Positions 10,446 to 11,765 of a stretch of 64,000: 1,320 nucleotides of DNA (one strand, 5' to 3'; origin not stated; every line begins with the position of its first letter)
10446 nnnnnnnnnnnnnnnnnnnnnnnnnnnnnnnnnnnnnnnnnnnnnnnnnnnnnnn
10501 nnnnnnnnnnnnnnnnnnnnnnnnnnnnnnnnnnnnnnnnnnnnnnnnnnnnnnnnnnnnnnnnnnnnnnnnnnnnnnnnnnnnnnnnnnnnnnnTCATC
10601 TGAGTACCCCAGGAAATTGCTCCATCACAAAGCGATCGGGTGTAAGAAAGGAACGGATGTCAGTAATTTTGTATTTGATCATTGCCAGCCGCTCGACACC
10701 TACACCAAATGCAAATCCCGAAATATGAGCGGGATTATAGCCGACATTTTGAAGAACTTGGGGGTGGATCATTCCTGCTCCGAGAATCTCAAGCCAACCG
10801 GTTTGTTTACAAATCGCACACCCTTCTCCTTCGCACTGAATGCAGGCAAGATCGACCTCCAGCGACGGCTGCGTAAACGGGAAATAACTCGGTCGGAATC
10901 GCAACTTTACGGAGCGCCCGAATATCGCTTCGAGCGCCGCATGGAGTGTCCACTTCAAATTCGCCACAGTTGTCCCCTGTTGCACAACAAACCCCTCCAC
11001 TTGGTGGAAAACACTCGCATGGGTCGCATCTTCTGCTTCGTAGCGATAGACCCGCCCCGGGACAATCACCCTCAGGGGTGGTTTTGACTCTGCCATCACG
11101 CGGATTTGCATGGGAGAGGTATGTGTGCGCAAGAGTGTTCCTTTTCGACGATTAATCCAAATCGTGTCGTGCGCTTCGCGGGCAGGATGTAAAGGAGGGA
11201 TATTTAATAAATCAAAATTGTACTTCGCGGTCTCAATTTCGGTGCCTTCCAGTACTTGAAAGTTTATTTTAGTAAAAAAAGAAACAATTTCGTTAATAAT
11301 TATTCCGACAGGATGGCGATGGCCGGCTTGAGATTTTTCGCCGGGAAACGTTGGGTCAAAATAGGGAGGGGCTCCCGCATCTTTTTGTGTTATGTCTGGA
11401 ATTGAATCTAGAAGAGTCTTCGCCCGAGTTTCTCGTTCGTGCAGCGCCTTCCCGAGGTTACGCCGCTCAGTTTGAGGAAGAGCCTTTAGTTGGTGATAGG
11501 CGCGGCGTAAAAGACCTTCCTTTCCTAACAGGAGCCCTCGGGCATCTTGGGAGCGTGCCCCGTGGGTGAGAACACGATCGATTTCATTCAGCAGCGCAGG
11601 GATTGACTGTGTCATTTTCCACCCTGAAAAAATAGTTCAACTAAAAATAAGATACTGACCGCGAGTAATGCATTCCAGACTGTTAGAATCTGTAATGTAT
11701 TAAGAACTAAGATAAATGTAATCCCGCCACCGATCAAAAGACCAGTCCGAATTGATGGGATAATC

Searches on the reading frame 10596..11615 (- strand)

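Call 75: search_protein_families(library=pfam, proteins=[window:10596-11615:-], max_evalue=0.001)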
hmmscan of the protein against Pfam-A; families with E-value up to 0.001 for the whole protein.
window:10596-11615:- (339 aa): 2 families
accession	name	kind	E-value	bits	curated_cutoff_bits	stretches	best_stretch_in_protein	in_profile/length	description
PF01409.25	tRNA-synt_2d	-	2.1e-92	309.5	19.8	1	87-334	3-246/246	tRNA synthetases class II core domain (F)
PF02912.23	Phe_tRNA-synt_N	-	5.9e-05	23.4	22.3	1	24-70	8-54/69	Aminoacyl tRNA synthetase class II, N-terminal domain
